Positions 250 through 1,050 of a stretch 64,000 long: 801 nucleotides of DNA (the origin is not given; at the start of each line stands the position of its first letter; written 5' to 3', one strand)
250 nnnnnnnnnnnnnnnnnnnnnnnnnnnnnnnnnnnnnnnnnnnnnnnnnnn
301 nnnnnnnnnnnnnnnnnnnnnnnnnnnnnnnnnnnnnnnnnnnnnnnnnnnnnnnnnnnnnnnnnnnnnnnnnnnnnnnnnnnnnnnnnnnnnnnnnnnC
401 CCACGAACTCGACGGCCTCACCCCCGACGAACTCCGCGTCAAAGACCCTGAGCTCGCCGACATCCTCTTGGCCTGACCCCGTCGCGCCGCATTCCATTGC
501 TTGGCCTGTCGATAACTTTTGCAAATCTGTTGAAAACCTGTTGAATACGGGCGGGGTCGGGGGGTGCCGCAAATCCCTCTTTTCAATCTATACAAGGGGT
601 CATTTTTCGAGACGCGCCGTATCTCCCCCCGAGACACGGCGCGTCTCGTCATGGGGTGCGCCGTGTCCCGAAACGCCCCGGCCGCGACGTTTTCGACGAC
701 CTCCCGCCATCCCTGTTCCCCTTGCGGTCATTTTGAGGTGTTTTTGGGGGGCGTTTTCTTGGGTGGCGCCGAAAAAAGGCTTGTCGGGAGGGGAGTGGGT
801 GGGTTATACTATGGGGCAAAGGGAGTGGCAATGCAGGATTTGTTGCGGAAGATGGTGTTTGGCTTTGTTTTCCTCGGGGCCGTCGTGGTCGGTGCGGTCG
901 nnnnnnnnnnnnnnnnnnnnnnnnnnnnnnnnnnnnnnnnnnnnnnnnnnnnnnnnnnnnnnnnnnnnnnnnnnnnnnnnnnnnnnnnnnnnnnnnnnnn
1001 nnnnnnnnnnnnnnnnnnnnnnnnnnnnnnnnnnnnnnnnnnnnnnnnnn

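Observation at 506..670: Three-copy family of structured intergenic elements with a covarying hairpin and conserved G-U wobbles (candidate small RNA or MITE family)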

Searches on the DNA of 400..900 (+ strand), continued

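Call 69: search_rna_families(source=window, start=400, end=900, threshold=evalue, max_evalue=10)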
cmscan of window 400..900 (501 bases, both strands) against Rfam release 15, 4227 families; matches with E-value up to 10: 11.
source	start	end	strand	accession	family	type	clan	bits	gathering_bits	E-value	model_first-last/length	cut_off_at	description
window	606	649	+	RF01066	6C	Cis-reg;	-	23.9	47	0.56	1-75/75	no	6C RNA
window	608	648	+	RF02833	Scr3202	Gene; sRNA;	-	19.4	52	2.1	47-87/95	no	Streptomyces RNA 3202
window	636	664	+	RF01677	P35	Gene; sRNA;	-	17.3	70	4.7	25-53/62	no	Pseudomonas sRNA P35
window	739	794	+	RF00749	mir-208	Gene; miRNA;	-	16.3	56.4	0.82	1-77/77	no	mir-208 microRNA precursor family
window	503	537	-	RF03823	mir-1814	Gene; miRNA;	-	16.2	90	1.4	21-55/70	no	mir-1814 microRNA precursor family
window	611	681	-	RF01763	Guanidine-III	Cis-reg; riboswitch;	-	15.5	36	0.79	1-67/67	no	Guanidine-III riboswitch aptamer (yKKC-III)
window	605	673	+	RF03999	mir-7883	Gene; miRNA;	-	15.3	50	7.1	1-57/57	no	mir-7883 microRNA precursor family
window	708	739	-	RF02624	BSnc150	Gene; sRNA;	-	14.9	73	7.6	1-44/44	no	Brucella sRNA 150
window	602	646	+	RF02344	ar14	Gene; sRNA;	-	14.2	58.8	2.6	79-118/123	no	Alphaproteobacterial ar14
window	608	642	+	RF01763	Guanidine-III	Cis-reg; riboswitch;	-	11.7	36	7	28-64/67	no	Guanidine-III riboswitch aptamer (yKKC-III)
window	769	827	-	RF01986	ZEB2_AS1_3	Gene; lncRNA;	-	11.1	55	7.3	1-100/100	no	ZEB2 antisense RNA 1 conserved region 3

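Call 81: search_with_rna_model(model_id=R1, sources=[L157, L159, L162, L165], max_evalue=0.1)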
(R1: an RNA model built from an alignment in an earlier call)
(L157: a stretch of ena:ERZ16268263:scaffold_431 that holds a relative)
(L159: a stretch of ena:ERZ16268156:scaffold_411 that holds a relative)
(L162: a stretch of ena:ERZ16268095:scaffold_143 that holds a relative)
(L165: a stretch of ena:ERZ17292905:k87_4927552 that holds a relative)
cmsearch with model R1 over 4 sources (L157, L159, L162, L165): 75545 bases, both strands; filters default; matches with E-value up to 0.1: 0.
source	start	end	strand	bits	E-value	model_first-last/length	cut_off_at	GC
